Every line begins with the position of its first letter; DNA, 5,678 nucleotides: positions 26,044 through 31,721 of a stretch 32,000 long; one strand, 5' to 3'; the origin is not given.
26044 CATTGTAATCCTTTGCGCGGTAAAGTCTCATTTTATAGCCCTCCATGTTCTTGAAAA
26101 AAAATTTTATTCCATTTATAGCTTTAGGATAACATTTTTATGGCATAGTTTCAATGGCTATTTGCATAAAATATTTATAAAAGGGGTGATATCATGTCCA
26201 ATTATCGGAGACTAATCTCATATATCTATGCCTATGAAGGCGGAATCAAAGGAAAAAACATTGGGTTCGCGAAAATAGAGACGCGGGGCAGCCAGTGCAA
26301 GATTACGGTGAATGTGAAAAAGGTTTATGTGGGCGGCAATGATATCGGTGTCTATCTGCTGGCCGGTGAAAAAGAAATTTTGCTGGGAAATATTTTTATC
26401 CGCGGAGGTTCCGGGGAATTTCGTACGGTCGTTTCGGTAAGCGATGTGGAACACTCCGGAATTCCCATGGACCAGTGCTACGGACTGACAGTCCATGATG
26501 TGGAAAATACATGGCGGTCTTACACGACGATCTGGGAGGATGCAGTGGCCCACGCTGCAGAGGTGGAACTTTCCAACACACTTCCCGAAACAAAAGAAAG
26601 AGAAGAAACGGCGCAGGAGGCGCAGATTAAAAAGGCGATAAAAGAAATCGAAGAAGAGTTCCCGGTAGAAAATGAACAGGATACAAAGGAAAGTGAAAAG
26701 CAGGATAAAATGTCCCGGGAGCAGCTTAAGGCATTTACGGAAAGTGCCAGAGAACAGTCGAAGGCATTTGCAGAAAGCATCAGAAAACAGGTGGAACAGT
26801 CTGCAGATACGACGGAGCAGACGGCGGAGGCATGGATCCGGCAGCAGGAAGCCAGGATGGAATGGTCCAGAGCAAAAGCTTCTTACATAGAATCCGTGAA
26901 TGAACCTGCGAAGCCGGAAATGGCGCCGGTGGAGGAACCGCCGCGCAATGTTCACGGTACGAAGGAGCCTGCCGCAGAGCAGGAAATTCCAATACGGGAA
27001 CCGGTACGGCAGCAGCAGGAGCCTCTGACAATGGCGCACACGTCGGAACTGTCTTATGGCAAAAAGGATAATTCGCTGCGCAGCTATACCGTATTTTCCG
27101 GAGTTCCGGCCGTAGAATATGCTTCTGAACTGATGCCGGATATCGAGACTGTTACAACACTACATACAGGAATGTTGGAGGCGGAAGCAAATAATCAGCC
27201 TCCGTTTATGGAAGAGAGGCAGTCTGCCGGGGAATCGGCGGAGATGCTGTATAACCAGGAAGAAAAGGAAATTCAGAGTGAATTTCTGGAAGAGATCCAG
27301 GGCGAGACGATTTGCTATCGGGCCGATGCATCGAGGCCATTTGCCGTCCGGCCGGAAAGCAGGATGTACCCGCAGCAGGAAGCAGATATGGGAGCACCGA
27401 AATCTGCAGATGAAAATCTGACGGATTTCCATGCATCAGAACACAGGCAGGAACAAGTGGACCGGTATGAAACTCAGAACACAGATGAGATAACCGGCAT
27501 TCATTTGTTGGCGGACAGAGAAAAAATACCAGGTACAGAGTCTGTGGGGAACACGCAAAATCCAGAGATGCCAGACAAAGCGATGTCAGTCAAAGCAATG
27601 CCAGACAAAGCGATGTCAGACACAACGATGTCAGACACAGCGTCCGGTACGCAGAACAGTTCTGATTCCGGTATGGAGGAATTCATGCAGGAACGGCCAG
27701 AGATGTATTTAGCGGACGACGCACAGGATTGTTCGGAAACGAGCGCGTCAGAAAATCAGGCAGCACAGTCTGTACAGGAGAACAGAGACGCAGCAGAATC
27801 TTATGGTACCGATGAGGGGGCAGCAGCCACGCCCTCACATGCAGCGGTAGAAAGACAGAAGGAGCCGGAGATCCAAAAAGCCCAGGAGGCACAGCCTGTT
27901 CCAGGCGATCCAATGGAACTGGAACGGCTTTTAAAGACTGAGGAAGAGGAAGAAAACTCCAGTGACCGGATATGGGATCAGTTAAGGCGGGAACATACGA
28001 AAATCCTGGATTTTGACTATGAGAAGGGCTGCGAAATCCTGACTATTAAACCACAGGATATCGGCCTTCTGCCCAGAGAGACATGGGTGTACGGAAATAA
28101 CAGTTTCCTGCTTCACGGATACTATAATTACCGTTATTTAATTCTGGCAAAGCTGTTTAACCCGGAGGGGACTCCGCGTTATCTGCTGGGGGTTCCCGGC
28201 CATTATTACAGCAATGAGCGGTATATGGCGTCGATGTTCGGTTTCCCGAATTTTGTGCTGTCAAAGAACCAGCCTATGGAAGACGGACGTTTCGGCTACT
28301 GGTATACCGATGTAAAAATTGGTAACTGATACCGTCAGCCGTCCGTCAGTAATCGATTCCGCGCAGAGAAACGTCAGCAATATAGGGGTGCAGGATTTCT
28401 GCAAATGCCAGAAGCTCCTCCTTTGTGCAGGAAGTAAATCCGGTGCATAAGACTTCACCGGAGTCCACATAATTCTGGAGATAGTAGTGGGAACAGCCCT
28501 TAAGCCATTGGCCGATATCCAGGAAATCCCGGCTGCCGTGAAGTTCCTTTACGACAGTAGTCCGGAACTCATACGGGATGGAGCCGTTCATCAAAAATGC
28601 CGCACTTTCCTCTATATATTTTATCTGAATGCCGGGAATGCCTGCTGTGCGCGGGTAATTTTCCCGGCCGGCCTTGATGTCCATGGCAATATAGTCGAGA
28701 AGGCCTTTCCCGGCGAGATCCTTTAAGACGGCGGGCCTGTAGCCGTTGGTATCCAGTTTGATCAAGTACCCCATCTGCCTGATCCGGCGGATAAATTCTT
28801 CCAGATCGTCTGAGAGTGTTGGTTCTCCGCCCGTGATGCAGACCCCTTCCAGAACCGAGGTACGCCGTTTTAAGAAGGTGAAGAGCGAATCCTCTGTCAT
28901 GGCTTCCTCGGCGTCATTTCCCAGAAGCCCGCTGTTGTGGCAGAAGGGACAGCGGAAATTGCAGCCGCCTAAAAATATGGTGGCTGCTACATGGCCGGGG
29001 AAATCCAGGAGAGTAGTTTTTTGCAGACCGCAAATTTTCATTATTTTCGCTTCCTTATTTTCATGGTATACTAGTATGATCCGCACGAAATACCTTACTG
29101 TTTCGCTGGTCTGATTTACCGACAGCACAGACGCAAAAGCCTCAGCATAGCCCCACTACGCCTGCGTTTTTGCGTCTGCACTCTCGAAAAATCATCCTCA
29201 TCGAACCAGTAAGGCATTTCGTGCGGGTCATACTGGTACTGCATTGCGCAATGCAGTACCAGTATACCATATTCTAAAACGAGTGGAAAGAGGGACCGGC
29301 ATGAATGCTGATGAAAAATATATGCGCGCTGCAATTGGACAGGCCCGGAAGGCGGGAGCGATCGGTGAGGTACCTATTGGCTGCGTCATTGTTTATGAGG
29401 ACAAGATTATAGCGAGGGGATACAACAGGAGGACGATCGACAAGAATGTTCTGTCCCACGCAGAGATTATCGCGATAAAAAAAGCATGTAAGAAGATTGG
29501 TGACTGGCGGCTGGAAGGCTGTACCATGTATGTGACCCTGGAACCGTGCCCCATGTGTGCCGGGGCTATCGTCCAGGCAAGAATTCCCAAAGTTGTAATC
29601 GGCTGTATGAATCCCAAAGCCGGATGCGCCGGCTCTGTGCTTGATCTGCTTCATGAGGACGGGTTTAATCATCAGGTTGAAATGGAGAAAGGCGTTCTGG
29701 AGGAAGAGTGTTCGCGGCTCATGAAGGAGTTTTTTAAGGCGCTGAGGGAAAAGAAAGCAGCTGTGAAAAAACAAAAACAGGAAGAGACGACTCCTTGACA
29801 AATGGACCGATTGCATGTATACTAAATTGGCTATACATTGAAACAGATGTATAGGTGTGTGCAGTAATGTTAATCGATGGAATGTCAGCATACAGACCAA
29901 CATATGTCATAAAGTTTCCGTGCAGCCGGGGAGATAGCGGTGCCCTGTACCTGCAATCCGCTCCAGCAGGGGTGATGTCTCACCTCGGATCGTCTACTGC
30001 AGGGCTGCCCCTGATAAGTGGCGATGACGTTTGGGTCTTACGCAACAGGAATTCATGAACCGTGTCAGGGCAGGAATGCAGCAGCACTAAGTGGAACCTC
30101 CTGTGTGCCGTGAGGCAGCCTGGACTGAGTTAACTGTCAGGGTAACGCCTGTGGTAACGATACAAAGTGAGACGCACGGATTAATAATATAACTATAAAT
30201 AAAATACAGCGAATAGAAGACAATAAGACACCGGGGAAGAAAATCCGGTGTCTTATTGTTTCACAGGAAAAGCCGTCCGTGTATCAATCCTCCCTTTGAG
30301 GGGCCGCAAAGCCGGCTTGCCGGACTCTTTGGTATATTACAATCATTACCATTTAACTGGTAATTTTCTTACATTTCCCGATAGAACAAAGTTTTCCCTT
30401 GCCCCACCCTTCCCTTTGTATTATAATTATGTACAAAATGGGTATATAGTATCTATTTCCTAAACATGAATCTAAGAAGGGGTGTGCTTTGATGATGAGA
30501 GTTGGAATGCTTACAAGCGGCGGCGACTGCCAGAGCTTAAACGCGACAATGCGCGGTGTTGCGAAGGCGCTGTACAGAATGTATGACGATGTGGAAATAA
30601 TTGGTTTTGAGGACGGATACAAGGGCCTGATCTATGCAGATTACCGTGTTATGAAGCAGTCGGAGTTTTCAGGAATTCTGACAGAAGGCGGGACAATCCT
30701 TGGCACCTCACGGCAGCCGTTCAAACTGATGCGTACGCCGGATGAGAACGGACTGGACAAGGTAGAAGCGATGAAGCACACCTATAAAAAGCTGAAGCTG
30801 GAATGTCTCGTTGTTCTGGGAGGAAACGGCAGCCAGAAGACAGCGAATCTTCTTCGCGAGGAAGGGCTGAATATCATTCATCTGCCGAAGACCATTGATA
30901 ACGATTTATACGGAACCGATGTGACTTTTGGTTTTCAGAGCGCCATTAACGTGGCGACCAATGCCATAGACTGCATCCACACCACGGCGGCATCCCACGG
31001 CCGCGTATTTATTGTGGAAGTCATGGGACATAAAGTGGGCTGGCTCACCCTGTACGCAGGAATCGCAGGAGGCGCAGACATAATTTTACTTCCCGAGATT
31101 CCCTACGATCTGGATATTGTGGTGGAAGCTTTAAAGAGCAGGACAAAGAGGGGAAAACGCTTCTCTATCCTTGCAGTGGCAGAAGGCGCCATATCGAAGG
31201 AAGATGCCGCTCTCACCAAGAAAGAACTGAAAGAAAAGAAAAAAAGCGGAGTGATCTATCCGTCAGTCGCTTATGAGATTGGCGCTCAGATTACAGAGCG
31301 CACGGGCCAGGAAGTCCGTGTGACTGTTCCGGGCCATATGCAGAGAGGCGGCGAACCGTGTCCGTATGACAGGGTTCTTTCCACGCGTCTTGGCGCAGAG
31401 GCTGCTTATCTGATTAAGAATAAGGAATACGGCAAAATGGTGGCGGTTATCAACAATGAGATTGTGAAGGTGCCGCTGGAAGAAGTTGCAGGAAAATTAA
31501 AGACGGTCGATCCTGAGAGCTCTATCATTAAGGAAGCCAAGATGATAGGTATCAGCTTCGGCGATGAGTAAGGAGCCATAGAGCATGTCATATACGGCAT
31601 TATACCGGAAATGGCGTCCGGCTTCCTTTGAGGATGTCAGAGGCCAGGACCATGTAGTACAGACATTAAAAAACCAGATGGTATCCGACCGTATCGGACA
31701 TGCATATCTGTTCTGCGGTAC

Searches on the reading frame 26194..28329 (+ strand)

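Call 81: search_protein_families(library=pfam, proteins=[window:26194-28329:+], max_evalue=0.00001)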
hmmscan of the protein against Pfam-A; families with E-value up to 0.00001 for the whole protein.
window:26194-28329:+ (711 aa): 1 family
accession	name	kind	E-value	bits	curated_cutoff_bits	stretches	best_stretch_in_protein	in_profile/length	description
PF19623.4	DUF6128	-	1.1e-07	32.3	27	1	626-704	35-110/113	Family of unknown function (DUF6128)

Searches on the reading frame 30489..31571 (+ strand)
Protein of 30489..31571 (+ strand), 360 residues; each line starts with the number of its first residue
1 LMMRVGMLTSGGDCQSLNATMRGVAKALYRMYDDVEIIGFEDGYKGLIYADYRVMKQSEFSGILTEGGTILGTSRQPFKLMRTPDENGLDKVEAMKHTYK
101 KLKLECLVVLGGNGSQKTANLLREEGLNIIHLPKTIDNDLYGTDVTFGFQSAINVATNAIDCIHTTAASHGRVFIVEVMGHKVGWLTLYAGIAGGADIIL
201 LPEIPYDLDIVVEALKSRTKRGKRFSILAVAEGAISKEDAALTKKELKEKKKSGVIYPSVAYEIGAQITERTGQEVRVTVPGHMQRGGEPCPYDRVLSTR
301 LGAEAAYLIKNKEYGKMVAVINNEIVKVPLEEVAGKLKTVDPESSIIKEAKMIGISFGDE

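Call 81: search_protein_families(library=pfam, proteins=[window:30489-31571:+], max_evalue=0.00001)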
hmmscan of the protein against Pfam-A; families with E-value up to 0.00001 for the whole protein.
window:30489-31571:+ (360 aa): 1 family
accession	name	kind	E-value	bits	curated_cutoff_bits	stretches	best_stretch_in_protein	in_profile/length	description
PF00365.25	PFK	-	1.2e-102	343.5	30.9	1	4-308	1-276/277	Phosphofructokinase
